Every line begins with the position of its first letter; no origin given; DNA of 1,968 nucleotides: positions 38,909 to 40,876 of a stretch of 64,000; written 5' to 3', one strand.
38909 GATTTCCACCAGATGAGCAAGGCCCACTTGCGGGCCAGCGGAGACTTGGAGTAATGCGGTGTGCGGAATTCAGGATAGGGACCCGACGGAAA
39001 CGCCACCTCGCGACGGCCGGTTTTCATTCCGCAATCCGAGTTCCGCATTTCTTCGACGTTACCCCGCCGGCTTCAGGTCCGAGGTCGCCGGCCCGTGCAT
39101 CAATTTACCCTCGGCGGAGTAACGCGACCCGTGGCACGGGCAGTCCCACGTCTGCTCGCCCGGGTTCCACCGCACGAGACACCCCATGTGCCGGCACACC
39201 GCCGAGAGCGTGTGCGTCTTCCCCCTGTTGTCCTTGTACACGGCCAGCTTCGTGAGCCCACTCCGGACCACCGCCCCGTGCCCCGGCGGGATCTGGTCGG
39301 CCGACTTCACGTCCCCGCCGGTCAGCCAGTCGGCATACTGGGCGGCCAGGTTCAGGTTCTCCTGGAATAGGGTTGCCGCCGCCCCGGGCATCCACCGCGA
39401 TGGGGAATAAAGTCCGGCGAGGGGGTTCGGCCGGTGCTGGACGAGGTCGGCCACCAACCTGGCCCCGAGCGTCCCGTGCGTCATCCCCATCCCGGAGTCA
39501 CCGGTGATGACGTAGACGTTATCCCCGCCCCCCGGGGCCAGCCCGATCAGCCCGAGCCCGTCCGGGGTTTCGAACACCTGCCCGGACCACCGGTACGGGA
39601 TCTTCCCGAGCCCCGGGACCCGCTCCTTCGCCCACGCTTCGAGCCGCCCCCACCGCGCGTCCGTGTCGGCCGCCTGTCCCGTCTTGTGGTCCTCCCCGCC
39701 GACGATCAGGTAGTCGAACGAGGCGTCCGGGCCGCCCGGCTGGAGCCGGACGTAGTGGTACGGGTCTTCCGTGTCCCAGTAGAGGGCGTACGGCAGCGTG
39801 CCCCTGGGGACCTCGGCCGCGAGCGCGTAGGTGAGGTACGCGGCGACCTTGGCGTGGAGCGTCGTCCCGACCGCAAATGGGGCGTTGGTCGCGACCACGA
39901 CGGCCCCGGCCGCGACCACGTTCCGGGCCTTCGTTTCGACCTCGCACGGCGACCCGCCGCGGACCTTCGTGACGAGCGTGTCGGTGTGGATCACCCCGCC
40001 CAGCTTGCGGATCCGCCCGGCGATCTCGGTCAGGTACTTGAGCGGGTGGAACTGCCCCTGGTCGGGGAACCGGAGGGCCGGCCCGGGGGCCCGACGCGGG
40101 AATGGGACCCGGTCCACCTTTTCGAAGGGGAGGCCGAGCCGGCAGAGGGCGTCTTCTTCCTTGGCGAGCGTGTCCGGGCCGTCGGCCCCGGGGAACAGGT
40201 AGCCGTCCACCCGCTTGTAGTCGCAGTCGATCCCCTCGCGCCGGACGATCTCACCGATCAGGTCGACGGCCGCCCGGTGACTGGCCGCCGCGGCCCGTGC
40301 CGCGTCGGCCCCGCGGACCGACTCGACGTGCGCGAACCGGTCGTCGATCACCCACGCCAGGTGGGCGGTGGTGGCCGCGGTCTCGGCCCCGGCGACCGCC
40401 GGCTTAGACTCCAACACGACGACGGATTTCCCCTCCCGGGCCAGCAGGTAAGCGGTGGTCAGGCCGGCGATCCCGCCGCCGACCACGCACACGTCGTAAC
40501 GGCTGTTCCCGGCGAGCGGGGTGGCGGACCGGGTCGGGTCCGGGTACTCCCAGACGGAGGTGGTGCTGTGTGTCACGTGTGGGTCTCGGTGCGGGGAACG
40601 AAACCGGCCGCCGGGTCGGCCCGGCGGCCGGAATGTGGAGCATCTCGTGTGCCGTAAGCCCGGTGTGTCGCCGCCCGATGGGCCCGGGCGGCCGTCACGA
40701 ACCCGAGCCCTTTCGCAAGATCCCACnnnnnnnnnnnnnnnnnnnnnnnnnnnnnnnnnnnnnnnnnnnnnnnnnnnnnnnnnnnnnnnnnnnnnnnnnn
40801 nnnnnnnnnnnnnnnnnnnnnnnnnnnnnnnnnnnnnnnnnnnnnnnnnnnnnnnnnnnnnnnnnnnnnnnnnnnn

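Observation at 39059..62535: Five oriented sigma-54 motifs define a candidate desiccation/general-stress regulon with its own NtrC-type activator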

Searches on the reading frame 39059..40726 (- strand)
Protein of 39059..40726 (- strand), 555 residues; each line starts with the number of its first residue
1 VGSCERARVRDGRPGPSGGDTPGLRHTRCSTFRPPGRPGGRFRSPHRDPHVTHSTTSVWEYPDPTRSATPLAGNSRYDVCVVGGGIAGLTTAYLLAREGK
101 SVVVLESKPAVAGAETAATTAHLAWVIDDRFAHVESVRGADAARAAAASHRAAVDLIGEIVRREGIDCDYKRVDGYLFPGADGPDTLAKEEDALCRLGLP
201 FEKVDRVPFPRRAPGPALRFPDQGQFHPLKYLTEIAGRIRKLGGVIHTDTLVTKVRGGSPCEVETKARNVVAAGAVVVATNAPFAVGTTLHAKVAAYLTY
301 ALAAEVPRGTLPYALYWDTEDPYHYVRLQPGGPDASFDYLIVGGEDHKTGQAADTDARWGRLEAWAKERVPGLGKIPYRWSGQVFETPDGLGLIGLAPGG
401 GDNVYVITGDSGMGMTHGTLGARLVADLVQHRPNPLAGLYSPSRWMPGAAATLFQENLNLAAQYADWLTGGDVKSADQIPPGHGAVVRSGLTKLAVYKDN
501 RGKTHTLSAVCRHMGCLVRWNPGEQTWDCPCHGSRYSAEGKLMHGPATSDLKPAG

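Call 4: search_protein_families(library=pfam, proteins=[window:39059-40726:-])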
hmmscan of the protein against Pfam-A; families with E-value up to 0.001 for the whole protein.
window:39059-40726:- (555 aa): 10 families
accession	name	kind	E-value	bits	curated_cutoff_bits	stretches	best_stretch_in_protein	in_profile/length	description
PF01266.30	DAO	-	2.3e-49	169.3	27.9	1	78-428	1-353/353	FAD dependent oxidoreductase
PF00355.32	Rieske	-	9.6e-14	51.5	20.3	1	473-552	5-85/88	Rieske [2Fe-2S] domain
PF13450.12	NAD_binding_8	-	4.4e-09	36.9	21.9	1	81-113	1-33/68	NAD(P)-binding Rossmann-like domain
PF00890.30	FAD_binding_2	-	2.6e-06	27.3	20.4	1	78-137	1-67/414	FAD binding domain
PF01494.25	FAD_binding_3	-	2.9e-06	27.2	22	1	77-110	2-35/349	FAD binding domain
PF12831.13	FAD_oxidored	-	3.5e-06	27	27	1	78-121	1-44/416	FAD dependent oxidoreductase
PF01946.23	Thi4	-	1.7e-05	24.6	26.2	1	76-115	17-57/235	Thi4 family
PF07992.20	Pyr_redox_2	-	2.5e-05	24.3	26.1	1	77-133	1-57/291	Pyridine nucleotide-disulphide oxidoreductase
PF01593.30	Amino_oxidase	-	2.8e-05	24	19.8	0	86-110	1-25/443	Flavin containing amine oxidoreductase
PF03486.20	HI0933_like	-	0.00018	21.5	50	0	78-111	2-35/244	HI0933-like protein Rossmann domain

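Call 64: search_protein_families(library=ncbifam, proteins=[window:39059-40576:-], max_evalue=0.01)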
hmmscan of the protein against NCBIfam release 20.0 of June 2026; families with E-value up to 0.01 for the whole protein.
window:39059-40576:- (505 aa): 117 families (the best 25 are shown)
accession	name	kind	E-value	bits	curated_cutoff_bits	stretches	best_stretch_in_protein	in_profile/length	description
NF050086.1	pipecolate_AmaA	exception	1.3e-19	70.2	600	1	7-381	5-382/425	L-pipecolate oxidase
NF010001.0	PRK13474.1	subfamily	1.4e-17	63.6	154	1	442-502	88-148/178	cytochrome b6-f complex iron-sulfur subunit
NF045928.1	Cytb6fFeSPetC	equivalog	2.3e-17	62.9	250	1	441-502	88-149/179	cytochrome b6-f complex iron-sulfur subunit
TIGR03329.1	Phn_aa_oxid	hypoth_equivalog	2e-15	56.6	632.8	1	14-234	12-237/460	putative aminophosphonate oxidoreductase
NF005560.0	PRK07233.1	equivalog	2.5e-10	39.8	252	1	28-84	2-55/435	hypothetical protein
TIGR01416.1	Rieske_proteo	equivalog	2.9e-10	40.4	97.4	1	450-501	105-160/176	ubiquinol-cytochrome c reductase iron-sulfur subunit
NF001933.0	PRK00711.1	subfamily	3.9e-10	39.3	383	2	29-68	3-42/429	D-amino acid dehydrogenase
TIGR02352.1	thiamin_ThiO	equivalog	3.5e-09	36.2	250.8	1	29-257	1-228/351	glycine oxidase ThiO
TIGR03364.1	HpnW_proposed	hypoth_equivalog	4.7e-09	35.8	285.1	1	27-65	1-39/365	TIGR03364 family FAD-dependent oxidoreductase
NF002480.1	PRK01747.1-1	equivalog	2.1e-08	33.1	540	1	18-78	240-300/645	bifunctional tRNA (5-methylaminomethyl-2-thiouridine)(34)-methyltransferase MnmC2/FAD-dependent 5-carboxymethylaminomethyl-2-thiouridine(34)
TIGR01377.1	soxA_mon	subfamily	3.3e-08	32.7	479.65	1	27-57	1-31/381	amino oxidase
NF053676.1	4oxCHCAChcC1Cy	equivalog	4.1e-08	32.1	1000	1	26-93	1-66/528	4-oxocyclohexanecarboxylate 2-dehydrogenase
TIGR03197.1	MnmC_Cterm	equivalog_domain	6.2e-08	32.1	174.2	1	28-64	1-41/400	FAD-dependent 5-carboxymethylaminomethyl-2-thiouridine(34) oxidoreductase MnmC1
NF009477.0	PRK12843.1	equivalog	2.3e-07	29.6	758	1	18-99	8-85/578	FAD-dependent oxidoreductase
NF040813.1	pro_dh_Thprot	equivalog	2.4e-07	30.2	600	1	29-68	2-41/362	D-proline dehydrogenase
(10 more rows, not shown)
